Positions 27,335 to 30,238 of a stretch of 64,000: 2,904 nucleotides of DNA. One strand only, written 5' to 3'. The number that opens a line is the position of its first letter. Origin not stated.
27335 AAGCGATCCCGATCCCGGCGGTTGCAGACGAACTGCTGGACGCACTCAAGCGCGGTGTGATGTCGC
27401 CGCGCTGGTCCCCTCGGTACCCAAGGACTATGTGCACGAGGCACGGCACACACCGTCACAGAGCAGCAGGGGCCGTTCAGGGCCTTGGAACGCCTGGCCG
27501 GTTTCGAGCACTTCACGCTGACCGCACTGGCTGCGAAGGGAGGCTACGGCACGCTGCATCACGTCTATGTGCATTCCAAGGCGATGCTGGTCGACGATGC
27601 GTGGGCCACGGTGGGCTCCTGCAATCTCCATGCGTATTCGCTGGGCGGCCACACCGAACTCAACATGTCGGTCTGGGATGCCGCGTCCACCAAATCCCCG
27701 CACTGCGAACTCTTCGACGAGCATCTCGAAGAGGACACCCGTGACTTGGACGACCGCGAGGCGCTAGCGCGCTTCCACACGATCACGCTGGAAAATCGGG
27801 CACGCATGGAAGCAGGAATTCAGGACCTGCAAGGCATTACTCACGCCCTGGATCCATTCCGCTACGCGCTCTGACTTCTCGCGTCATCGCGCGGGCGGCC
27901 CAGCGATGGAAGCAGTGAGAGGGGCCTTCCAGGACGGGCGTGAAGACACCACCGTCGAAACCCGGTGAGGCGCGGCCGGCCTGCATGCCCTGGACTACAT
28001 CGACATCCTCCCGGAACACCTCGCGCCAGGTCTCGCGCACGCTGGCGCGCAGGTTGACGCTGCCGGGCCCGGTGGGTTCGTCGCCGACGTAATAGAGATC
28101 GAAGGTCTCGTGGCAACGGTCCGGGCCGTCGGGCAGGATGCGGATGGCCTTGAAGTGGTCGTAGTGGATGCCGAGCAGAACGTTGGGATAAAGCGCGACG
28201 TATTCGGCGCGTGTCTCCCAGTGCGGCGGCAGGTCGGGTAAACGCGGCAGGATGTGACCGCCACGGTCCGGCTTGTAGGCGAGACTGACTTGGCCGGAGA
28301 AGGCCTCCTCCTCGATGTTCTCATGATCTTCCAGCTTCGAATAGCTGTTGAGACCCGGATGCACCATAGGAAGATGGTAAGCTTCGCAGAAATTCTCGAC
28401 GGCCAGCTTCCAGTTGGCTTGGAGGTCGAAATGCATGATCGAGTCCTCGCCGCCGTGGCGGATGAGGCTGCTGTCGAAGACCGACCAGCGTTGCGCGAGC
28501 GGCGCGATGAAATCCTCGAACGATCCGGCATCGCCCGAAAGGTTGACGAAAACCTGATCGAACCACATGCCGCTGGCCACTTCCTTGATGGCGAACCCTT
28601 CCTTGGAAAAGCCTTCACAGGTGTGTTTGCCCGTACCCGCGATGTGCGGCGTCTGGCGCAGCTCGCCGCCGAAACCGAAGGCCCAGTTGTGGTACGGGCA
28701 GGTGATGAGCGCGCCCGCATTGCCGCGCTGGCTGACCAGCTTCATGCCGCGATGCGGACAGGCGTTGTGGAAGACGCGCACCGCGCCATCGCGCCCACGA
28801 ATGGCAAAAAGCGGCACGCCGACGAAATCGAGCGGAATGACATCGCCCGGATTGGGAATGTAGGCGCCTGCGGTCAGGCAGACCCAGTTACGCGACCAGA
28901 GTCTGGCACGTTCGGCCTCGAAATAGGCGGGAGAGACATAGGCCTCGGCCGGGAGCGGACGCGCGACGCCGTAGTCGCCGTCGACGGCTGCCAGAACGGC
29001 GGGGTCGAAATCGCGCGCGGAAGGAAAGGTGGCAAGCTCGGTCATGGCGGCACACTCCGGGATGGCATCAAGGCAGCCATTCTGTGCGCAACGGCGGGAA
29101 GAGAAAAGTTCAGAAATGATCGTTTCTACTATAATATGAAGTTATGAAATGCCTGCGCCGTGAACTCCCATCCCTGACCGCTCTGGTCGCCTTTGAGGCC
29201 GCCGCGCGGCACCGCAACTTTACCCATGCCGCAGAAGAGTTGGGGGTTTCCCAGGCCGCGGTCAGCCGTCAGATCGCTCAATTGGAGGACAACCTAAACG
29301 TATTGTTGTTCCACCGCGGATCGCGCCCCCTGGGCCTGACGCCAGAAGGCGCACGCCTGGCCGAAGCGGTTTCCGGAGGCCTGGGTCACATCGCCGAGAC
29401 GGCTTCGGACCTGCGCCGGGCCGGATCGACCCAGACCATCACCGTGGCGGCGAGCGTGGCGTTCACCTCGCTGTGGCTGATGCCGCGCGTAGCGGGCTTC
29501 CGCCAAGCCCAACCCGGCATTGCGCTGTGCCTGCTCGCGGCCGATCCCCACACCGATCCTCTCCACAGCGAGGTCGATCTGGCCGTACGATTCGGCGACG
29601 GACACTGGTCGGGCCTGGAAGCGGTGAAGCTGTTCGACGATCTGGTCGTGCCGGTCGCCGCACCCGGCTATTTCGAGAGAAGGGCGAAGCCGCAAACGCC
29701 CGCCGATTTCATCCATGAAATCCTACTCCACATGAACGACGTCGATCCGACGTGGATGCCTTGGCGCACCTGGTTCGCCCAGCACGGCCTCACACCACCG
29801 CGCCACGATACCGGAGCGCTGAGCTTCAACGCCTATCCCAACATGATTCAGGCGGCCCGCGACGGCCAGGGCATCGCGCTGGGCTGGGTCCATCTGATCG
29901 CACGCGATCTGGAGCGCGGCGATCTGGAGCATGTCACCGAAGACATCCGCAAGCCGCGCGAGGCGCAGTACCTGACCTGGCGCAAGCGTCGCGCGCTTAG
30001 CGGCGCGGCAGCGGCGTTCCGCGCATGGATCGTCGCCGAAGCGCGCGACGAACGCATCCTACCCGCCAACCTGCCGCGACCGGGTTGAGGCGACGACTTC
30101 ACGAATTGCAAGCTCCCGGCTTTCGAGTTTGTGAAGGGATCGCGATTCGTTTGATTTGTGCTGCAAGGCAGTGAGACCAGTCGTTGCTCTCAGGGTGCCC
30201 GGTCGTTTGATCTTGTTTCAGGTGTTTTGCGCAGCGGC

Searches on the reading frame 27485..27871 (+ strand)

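Call 54: search_protein_families(library=pfam, proteins=[window:27485-27871:+], max_evalue=0.01)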
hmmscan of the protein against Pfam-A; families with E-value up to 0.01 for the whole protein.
window:27485-27871:+ (129 aa): 2 families
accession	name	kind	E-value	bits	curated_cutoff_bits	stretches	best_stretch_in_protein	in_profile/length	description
PF13091.12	PLDc_2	-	1.3e-07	31.9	27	1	27-70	79-122/132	PLD-like domain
PF00614.28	PLDc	-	0.0016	18.8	21.9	1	29-48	5-24/28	Phospholipase D Active site motif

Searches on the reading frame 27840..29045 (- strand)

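Call 54: search_protein_families(library=pfam, proteins=[window:27840-29045:-], max_evalue=0.01)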
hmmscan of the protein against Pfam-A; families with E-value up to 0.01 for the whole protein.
window:27840-29045:- (402 aa): 3 families
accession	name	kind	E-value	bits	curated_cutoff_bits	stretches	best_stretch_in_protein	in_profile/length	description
PF00848.25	Ring_hydroxyl_A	-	1.3e-35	123.7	24.9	1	205-388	11-207/208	Ring hydroxylating alpha subunit (catalytic domain)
PF00355.32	Rieske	-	8.7e-16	58.1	20.3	1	53-136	1-82/88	Rieske [2Fe-2S] domain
PF19112.6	VanA_C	-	0.0055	17.3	23.5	0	209-357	2-161/193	Vanillate O-demethylase oxygenase C-terminal domain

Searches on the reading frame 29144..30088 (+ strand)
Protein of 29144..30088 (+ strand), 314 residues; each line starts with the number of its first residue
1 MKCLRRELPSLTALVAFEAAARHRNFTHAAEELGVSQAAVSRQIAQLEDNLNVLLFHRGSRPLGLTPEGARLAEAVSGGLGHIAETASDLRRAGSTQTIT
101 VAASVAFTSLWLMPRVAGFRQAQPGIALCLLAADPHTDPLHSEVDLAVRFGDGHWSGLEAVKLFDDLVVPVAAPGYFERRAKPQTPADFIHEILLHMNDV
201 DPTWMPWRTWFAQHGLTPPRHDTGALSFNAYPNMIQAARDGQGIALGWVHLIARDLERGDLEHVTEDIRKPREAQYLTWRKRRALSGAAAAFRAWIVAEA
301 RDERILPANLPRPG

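Call 10: find_encoding_contigs(protein=window:29144-30088:+, flank=10000, max_places=10)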
Protein window:29144-30088:+ (314 aa): no gene with exactly this product is on record in the collection.

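Call 58: search_protein_families(library=pfam, proteins=[window:29144-30085:+], max_evalue=0.001)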
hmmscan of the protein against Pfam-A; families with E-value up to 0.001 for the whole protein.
window:29144-30085:+ (314 aa): 2 families
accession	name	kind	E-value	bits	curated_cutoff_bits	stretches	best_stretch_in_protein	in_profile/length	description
PF03466.25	LysR_substrate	-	8.6e-39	133.5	28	1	94-300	3-208/209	LysR substrate binding domain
PF00126.33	HTH_1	-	3.9e-22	78.4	26.6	1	11-69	1-59/60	Bacterial regulatory helix-turn-helix protein, lysR family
